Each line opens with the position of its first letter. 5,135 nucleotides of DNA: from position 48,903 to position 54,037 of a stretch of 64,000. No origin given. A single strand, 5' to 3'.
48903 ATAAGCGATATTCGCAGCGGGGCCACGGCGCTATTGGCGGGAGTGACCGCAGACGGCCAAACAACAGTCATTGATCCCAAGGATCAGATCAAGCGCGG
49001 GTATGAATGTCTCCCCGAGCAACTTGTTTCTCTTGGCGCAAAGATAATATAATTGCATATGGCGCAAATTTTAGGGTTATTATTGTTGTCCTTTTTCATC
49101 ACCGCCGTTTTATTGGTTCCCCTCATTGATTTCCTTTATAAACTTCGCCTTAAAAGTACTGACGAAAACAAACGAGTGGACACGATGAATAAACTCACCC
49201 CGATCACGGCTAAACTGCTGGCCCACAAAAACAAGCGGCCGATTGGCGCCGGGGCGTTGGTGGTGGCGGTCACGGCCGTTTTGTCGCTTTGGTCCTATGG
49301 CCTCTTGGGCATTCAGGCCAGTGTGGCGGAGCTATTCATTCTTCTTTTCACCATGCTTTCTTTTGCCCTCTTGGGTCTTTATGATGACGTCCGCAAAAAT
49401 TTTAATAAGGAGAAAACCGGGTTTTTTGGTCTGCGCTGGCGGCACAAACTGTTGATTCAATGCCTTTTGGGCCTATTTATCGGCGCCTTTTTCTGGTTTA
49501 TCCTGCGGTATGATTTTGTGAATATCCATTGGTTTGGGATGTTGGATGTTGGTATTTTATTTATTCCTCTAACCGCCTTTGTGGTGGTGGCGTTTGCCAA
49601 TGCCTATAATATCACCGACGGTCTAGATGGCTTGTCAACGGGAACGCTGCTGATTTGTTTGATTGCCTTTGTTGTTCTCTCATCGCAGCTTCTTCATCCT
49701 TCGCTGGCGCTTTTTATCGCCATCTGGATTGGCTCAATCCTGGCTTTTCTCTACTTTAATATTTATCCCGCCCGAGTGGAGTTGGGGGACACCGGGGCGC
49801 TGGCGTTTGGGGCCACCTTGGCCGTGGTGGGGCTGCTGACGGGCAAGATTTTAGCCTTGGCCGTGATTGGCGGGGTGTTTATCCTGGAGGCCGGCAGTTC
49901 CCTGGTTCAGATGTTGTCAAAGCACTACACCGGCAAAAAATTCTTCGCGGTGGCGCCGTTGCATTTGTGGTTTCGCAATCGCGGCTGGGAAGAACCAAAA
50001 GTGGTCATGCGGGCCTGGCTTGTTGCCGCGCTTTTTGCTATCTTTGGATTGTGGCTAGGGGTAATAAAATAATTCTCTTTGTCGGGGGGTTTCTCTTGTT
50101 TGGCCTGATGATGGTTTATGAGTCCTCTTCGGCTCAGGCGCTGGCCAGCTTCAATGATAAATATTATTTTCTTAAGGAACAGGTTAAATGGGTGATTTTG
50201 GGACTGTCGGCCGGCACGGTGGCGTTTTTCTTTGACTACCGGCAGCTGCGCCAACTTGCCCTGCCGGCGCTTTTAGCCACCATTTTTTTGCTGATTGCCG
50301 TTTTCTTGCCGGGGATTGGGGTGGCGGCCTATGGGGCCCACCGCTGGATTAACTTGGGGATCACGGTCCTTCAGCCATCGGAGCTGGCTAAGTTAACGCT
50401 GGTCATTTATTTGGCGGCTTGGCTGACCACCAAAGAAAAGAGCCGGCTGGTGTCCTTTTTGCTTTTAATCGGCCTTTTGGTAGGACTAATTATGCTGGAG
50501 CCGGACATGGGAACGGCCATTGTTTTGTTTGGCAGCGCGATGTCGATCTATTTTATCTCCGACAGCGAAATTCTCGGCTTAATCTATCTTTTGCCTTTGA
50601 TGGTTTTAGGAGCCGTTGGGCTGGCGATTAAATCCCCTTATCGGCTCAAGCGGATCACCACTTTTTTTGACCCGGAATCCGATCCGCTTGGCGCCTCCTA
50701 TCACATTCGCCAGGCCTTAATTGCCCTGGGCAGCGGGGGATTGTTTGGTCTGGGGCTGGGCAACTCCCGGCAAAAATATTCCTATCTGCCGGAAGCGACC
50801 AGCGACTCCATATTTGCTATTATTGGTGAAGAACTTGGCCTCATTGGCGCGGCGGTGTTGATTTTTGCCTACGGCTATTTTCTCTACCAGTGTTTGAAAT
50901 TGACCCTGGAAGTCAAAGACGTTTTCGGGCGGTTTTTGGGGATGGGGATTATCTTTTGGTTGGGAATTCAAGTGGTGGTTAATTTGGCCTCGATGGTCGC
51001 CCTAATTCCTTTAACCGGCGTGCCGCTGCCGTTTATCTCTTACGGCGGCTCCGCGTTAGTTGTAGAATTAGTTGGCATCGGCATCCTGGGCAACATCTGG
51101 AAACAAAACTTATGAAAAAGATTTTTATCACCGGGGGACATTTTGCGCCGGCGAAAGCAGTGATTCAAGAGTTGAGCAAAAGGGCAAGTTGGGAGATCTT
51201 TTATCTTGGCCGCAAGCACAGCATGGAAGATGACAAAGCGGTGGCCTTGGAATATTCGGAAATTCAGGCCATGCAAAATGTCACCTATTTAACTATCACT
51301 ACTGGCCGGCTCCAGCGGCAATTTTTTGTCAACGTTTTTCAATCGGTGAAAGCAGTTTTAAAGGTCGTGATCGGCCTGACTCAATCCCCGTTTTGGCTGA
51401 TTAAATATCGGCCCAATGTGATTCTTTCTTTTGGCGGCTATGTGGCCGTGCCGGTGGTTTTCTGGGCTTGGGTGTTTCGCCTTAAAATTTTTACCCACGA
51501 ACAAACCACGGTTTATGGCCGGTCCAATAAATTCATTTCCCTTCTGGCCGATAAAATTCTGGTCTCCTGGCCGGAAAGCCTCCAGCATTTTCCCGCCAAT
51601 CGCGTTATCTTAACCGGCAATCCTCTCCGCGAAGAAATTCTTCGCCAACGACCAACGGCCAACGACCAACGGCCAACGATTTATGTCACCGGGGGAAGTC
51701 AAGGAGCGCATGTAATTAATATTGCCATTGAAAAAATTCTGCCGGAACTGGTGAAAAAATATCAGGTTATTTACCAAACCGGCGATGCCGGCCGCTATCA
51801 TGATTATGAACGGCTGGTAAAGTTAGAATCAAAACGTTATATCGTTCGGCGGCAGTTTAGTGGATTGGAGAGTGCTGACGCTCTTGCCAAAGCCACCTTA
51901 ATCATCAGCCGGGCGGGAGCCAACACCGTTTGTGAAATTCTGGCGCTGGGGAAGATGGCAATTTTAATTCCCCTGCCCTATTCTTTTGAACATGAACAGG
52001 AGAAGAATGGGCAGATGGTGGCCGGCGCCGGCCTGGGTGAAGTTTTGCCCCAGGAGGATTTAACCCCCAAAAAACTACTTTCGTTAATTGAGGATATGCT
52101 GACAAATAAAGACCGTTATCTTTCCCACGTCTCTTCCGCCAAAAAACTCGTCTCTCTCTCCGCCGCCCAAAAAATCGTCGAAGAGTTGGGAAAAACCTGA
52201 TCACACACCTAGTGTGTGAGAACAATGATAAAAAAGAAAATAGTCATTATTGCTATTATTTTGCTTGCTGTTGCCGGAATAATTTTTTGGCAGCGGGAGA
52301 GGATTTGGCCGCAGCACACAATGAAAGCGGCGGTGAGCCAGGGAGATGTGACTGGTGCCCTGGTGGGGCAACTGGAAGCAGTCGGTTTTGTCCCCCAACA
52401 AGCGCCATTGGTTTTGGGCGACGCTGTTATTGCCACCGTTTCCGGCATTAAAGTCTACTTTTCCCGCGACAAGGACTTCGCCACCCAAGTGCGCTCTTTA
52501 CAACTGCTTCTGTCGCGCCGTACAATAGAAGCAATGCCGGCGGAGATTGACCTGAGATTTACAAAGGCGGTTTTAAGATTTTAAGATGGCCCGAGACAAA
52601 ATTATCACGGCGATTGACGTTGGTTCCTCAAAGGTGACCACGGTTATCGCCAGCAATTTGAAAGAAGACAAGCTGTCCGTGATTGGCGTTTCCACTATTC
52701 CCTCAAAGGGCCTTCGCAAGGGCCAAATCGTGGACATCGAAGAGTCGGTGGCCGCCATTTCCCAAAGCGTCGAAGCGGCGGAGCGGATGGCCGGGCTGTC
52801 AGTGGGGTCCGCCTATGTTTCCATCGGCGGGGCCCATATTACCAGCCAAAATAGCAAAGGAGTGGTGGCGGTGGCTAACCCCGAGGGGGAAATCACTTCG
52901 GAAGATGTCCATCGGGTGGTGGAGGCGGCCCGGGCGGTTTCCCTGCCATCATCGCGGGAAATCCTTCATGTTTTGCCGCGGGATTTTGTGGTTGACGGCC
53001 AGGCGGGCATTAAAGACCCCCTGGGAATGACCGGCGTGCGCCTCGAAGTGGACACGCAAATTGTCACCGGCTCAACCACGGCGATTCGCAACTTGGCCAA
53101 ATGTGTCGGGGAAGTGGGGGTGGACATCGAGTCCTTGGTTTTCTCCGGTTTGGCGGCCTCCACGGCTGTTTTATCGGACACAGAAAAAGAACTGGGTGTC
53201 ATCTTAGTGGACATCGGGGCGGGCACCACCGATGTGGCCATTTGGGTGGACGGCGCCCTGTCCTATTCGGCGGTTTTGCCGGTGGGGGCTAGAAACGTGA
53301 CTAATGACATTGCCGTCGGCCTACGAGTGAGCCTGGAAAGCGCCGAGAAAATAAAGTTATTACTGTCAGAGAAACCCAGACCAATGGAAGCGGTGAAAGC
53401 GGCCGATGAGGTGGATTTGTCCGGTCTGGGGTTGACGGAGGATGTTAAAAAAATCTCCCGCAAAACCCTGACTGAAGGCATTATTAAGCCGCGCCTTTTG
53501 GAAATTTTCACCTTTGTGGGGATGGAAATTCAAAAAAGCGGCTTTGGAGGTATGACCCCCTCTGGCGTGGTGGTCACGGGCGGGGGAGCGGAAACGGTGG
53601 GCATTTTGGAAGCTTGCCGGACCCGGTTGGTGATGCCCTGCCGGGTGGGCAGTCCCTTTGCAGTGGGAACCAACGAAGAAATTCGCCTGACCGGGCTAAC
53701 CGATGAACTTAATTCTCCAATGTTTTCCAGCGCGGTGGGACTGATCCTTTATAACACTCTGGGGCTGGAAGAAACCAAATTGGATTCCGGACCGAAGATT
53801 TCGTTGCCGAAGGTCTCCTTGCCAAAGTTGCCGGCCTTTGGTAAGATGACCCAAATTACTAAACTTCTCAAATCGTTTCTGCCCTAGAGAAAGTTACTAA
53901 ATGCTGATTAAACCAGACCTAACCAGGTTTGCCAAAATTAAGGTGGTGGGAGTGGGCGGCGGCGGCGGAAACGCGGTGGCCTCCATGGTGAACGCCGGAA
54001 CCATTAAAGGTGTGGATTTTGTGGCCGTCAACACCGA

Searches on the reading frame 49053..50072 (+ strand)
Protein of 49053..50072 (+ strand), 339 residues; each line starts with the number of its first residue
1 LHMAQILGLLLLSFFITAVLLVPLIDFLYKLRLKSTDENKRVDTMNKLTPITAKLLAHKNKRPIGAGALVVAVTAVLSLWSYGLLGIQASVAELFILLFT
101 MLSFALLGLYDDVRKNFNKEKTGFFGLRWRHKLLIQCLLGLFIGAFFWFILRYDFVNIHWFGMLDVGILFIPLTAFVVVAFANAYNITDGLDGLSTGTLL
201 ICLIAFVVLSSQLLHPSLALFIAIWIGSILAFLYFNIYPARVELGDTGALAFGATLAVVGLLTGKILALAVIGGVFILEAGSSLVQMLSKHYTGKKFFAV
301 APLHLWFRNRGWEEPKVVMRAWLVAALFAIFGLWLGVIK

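Call 32: search_protein_families(library=pfam, proteins=[window:49053-50072:+], max_evalue=0.0001)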
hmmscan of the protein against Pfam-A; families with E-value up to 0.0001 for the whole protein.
window:49053-50072:+ (339 aa): 1 family
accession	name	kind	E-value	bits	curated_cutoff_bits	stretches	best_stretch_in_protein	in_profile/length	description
PF00953.26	Glycos_transf_4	-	4.9e-30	105.1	27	1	95-262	2-158/160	Glycosyl transferase family 4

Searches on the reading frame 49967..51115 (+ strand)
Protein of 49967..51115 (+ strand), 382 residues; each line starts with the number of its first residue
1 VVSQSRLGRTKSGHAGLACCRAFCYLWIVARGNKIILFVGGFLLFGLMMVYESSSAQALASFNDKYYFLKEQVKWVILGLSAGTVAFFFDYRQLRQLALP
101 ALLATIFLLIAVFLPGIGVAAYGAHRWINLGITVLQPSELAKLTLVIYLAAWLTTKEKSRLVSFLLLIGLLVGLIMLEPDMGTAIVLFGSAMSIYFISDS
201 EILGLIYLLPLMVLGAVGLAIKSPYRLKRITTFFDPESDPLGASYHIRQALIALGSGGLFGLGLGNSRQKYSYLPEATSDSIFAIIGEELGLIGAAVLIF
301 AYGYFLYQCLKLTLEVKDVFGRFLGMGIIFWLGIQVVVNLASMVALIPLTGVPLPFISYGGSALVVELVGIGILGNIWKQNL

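Call 32: search_protein_families(library=pfam, proteins=[window:49967-51115:+], max_evalue=0.0001)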
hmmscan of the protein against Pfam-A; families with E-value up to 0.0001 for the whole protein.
window:49967-51115:+ (382 aa): 1 family
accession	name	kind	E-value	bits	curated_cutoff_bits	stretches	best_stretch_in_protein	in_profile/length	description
PF01098.24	FTSW_RODA_SPOVE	-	2e-97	326.8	26.4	1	37-380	6-353/356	Cell cycle protein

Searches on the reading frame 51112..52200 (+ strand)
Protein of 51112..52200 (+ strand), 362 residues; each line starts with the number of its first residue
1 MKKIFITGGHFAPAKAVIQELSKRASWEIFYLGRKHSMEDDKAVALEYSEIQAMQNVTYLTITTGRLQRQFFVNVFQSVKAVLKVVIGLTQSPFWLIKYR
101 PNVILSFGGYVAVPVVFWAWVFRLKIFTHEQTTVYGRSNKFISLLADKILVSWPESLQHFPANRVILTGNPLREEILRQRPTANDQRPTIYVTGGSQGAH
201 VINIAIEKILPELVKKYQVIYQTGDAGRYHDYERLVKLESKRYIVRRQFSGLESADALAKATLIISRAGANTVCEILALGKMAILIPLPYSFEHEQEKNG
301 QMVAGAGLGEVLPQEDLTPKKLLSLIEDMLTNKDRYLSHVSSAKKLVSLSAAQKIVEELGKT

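Call 32: search_protein_families(library=pfam, proteins=[window:51112-52200:+], max_evalue=0.0001)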
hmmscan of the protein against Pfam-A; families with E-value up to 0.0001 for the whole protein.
window:51112-52200:+ (362 aa): 3 families
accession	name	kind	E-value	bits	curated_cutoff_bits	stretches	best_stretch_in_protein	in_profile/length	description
PF04101.22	Glyco_tran_28_C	-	3.5e-34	118.7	22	1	189-350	1-157/166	Glycosyltransferase family 28 C-terminal domain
PF03033.26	Glyco_transf_28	-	1e-19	71.4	26.2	1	7-150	8-138/139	Glycosyltransferase family 28 N-terminal domain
PF08660.17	Alg14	-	3.9e-07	30.7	27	1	7-159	7-161/171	Oligosaccharide biosynthesis protein Alg14 like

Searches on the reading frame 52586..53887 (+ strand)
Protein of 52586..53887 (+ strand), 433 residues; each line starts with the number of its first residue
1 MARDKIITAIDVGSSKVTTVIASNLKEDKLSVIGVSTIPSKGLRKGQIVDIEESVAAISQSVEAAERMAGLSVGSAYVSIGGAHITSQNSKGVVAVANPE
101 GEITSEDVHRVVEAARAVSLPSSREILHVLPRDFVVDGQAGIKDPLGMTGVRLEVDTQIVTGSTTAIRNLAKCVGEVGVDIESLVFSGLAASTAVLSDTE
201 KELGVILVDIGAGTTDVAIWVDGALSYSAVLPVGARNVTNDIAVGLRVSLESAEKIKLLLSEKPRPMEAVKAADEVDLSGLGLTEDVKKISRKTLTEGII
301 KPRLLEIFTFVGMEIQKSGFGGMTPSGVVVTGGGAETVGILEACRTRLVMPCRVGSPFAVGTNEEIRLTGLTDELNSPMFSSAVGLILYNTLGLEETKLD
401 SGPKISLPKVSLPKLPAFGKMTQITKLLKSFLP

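Call 33: search_protein_families(library=pfam, proteins=[window:52586-53887:+], max_evalue=0.0001)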
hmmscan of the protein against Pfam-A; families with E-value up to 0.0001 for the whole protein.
window:52586-53887:+ (433 aa): 5 families
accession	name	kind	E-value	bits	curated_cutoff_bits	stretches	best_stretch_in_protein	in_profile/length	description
PF14450.12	FtsA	-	7.7e-33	114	31.8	2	206-385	1-127/127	Cell division protein FtsA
PF02491.25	SHS2_FTSA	-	5.4e-32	110.4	25.4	1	82-161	1-79/79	SHS2 domain inserted in FTSA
PF11104.14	PilM_2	-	3.5e-10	39.8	27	1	179-258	155-235/340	Type IV pilus assembly protein PilM;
PF06277.17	EutA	-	1.7e-06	27.7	27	1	174-271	116-209/475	Ethanolamine utilisation protein EutA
PF06723.19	MreB_Mbl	-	1.8e-06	27.5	27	1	164-355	109-304/327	MreB/Mbl protein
